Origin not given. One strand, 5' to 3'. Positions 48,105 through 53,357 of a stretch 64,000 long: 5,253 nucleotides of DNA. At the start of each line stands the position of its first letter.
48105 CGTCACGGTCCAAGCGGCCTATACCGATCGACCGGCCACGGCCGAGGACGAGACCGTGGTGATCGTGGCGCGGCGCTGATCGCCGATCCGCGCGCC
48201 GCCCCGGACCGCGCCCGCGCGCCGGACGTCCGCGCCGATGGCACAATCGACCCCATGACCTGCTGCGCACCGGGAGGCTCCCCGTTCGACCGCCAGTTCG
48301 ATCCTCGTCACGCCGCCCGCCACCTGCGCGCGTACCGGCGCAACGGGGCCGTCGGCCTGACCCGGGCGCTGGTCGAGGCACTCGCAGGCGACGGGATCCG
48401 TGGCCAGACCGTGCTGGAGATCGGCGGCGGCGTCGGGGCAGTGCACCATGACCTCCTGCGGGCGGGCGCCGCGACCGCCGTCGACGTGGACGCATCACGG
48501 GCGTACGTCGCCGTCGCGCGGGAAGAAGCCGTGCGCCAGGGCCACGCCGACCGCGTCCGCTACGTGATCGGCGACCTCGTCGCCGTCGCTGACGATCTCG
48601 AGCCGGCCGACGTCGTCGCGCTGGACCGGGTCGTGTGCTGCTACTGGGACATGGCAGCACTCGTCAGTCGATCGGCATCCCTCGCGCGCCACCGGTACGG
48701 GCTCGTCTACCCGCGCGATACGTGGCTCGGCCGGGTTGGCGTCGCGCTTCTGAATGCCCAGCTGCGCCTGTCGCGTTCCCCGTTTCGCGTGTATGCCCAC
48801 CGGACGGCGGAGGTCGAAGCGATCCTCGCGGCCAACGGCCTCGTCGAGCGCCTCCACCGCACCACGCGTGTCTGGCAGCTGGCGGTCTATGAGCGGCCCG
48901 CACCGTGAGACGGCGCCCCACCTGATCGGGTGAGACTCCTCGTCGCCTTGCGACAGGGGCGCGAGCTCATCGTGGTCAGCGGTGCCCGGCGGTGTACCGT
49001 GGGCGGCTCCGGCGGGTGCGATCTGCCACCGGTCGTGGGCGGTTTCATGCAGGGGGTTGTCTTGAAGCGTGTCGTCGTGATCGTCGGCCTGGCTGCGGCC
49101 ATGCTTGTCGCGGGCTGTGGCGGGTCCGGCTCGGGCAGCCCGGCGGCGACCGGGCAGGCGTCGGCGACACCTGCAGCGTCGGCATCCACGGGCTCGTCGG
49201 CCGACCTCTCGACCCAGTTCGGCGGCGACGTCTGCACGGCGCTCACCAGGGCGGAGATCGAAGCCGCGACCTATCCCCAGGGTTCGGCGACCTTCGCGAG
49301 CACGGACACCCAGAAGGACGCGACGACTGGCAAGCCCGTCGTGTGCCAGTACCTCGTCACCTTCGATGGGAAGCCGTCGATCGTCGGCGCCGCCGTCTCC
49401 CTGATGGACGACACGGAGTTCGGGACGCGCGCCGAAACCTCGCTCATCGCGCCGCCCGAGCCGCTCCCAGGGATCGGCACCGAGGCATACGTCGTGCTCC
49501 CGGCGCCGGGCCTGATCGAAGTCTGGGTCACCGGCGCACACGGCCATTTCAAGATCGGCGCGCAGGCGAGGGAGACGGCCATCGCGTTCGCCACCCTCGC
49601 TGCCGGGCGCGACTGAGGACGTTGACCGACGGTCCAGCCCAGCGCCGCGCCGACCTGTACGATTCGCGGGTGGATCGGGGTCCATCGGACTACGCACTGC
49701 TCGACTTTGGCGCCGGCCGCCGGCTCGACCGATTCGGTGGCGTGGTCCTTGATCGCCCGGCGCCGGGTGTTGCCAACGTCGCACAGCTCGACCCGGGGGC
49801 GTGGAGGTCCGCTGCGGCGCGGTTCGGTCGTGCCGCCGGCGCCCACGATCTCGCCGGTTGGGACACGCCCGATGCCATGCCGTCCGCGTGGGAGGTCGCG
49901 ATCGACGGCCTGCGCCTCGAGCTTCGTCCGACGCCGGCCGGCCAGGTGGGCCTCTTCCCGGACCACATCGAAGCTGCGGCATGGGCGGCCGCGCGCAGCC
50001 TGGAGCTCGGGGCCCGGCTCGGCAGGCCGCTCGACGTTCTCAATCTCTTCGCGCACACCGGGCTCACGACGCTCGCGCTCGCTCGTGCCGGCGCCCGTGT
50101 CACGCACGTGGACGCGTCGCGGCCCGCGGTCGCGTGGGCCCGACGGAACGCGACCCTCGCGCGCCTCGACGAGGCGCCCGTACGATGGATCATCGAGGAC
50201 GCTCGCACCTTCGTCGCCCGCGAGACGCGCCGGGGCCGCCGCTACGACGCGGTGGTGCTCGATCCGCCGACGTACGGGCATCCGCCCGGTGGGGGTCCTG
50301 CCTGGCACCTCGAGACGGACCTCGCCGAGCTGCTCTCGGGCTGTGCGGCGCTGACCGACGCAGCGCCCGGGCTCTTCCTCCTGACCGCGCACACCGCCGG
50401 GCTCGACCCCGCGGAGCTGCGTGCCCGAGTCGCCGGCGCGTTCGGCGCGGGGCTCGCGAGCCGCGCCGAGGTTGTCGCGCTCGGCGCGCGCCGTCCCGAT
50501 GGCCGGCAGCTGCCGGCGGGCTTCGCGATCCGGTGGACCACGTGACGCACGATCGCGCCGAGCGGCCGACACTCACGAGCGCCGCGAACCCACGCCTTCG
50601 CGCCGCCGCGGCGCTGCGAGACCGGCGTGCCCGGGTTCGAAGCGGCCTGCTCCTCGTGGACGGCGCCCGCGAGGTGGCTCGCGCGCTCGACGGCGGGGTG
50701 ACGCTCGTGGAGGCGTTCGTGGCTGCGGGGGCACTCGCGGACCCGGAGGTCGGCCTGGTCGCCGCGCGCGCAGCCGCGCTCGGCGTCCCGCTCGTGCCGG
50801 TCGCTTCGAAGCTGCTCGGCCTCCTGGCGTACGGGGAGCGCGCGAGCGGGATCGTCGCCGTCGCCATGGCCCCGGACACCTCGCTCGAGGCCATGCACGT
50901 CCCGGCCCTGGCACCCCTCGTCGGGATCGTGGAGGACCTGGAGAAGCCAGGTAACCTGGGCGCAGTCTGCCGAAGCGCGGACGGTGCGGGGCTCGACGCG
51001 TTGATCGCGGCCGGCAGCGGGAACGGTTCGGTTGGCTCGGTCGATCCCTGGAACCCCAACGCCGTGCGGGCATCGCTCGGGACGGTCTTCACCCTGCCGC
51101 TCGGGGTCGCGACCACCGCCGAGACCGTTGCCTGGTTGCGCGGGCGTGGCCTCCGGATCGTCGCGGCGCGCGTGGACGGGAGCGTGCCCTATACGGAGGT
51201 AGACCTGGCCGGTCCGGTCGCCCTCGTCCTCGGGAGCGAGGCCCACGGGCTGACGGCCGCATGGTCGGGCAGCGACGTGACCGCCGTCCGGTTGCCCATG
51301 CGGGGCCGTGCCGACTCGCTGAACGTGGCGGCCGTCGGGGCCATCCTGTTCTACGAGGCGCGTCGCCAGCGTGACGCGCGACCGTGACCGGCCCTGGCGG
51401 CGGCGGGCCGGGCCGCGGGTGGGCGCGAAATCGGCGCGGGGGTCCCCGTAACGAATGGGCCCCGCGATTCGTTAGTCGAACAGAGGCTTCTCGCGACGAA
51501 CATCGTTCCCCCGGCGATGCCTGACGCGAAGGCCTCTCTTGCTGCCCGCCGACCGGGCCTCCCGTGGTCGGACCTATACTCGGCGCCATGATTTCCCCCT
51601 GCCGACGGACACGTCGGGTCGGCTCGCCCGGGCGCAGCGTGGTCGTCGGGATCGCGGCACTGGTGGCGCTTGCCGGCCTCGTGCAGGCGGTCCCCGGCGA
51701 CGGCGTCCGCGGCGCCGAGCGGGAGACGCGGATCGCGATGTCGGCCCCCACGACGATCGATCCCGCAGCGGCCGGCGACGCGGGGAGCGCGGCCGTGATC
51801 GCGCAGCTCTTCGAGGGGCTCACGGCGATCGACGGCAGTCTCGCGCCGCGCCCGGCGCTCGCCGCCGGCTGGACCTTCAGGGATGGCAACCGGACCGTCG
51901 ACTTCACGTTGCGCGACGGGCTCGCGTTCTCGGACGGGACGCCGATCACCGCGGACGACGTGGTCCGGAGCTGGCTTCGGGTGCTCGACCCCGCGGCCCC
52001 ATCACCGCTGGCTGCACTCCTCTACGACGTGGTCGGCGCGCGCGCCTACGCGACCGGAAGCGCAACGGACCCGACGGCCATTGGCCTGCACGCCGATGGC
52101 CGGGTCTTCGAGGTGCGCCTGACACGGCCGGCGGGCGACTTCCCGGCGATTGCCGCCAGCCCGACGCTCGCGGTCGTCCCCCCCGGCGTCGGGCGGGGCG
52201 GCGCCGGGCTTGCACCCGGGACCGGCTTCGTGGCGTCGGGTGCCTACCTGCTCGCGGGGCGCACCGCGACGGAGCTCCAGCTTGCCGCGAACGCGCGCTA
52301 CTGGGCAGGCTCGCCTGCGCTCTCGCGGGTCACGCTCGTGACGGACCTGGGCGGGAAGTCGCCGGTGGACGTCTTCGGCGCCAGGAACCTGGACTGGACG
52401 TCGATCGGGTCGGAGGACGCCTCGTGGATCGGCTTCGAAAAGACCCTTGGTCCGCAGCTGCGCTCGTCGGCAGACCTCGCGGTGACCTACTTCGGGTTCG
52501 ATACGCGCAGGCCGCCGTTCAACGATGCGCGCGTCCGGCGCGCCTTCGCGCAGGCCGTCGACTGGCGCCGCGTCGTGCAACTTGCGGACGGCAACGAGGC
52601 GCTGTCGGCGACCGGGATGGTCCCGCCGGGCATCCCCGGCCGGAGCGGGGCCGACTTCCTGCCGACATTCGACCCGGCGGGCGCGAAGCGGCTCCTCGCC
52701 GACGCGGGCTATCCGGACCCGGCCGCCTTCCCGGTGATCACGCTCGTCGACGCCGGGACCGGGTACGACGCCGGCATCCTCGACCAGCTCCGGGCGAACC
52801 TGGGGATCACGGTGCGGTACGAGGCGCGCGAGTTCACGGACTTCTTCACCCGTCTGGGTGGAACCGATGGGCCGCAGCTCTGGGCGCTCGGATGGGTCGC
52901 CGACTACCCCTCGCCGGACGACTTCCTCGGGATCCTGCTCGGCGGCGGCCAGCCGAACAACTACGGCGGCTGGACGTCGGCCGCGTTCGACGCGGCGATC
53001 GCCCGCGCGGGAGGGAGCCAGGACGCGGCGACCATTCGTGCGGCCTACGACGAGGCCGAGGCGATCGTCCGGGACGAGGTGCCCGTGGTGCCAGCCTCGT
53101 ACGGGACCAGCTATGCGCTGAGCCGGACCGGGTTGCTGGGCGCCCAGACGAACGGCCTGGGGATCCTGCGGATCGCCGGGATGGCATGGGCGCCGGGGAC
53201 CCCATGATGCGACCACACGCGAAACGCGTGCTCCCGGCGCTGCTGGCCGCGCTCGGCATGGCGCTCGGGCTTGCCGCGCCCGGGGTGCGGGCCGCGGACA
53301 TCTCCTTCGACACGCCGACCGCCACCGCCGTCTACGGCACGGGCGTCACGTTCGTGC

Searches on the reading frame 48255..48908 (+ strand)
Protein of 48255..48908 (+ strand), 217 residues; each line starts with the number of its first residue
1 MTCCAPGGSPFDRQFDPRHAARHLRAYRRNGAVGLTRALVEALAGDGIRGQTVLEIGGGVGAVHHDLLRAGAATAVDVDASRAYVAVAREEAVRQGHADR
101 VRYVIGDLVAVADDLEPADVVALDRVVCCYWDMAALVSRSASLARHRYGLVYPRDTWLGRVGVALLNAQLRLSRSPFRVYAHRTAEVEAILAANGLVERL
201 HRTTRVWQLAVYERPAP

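Call 7: search_protein_families(library=pfam, proteins=[window:48255-48908:+], max_evalue=0.01)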
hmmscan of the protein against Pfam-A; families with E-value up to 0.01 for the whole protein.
window:48255-48908:+ (217 aa): 7 families
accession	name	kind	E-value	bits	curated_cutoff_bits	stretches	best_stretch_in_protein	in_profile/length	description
PF13649.12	Methyltransf_25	-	2.5e-07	31.7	27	1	53-136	1-85/97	Methyltransferase domain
PF08241.18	Methyltransf_11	-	4e-06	27.8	21.2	1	54-139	1-82/95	Methyltransferase domain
PF08242.18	Methyltransf_12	-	0.00012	23.2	30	1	54-143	1-91/98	Methyltransferase domain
PF13847.12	Methyltransf_31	-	0.00023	21.3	27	1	50-136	4-93/145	Methyltransferase domain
PF00891.24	Methyltransf_2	-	0.0019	18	22.3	1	51-130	64-140/210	O-methyltransferase domain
PF13489.12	Methyltransf_23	-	0.0037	17.4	27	1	37-140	10-104/164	Methyltransferase domain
PF05175.20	MTS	-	0.0074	16.4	23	0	36-113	20-95/170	Methyltransferase small domain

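Call 41: search_protein_families(library=ncbifam, proteins=[window:48255-48908:+], max_evalue=0.001)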
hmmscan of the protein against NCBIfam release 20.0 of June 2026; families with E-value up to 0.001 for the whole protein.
window:48255-48908:+ (217 aa): 6 families
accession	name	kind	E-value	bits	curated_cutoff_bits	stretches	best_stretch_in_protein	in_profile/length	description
TIGR02021.1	BchM-ChlM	equivalog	7.8e-13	48.3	158.9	1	28-196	33-198/218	magnesium protoporphyrin IX methyltransferase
NF043040.1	corrin_prot_MT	hypoth_equivalog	5.8e-08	32.4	180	1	35-128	26-116/216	corrinoid protein-associated methyltransferase CpaM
NF001790.0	PRK00517.3-3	equivalog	4.2e-07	29.6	269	1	35-121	108-195/262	50S ribosomal protein L11 methyltransferase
NF046099.1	RSP_2647_MTase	equivalog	5.6e-06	25.4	600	1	44-128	212-295/391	RSP_2647 family RNA methyltransferase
TIGR01983.1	UbiG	equivalog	1.6e-05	24.3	102.95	1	46-145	46-144/228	bifunctional 2-polyprenyl-6-hydroxyphenol methylase/3-demethylubiquinol 3-O-methyltransferase UbiG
NF050150.1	RiPP_MTase_ApyS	equivalog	0.00067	19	400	1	21-115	116-208/323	RiPP biosynthesis methyltransferase ApyS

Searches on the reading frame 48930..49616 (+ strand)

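Call 9: search_protein_families(library=pfam, proteins=[window:48930-49616:+], max_evalue=0.001)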
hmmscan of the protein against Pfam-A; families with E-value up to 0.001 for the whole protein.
window:48930-49616:+ (228 aa): 1 family
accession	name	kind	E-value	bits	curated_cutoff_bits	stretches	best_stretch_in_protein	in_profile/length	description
PF12079.13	DUF3558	-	6.6e-07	29.9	34.1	1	59-162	2-96/173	Protein of unknown function (DUF3558)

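Call 41: search_protein_families(library=ncbifam, proteins=[window:48930-49616:+], max_evalue=0.001)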
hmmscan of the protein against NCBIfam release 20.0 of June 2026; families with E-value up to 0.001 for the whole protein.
window:48930-49616:+ (228 aa): 0 families

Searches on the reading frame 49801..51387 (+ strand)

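Call 9: search_protein_families(library=pfam, proteins=[window:49801-51387:+], max_evalue=0.001)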
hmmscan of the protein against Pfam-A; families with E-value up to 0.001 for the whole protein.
window:49801-51387:+ (528 aa): 2 families
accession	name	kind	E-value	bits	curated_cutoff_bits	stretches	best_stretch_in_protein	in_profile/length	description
PF00588.24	SpoU_methylase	-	6.3e-27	94.9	29.7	1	376-518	5-142/142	SpoU rRNA Methylase family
PF22435.1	MRM3-like_sub_bind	-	2.1e-09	38.1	27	1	263-353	1-84/84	MRM3-like substrate binding domain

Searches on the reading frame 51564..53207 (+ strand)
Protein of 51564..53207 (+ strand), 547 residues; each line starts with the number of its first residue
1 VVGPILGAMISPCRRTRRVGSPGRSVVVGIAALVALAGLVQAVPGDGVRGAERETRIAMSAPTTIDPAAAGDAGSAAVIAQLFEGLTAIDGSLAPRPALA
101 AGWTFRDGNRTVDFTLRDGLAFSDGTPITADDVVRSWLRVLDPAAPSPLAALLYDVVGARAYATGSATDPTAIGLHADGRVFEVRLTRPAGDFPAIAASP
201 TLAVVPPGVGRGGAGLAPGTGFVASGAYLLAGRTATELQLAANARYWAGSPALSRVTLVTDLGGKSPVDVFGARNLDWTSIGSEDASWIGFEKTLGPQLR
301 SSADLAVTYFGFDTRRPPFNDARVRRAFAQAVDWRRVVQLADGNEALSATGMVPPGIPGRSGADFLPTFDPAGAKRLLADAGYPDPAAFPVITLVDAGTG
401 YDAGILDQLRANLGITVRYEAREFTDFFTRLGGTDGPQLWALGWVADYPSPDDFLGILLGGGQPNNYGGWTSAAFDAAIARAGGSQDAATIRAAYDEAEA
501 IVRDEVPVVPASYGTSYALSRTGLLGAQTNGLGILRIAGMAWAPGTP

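Call 9: search_protein_families(library=pfam, proteins=[window:51564-53207:+], max_evalue=0.001)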
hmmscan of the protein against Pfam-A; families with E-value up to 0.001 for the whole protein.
window:51564-53207:+ (547 aa): 1 family
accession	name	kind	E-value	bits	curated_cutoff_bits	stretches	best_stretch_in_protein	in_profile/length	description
PF00496.27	SBP_bac_5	-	9.7e-56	189.9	32.4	1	95-464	2-366/368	Bacterial extracellular solute-binding proteins, family 5 Middle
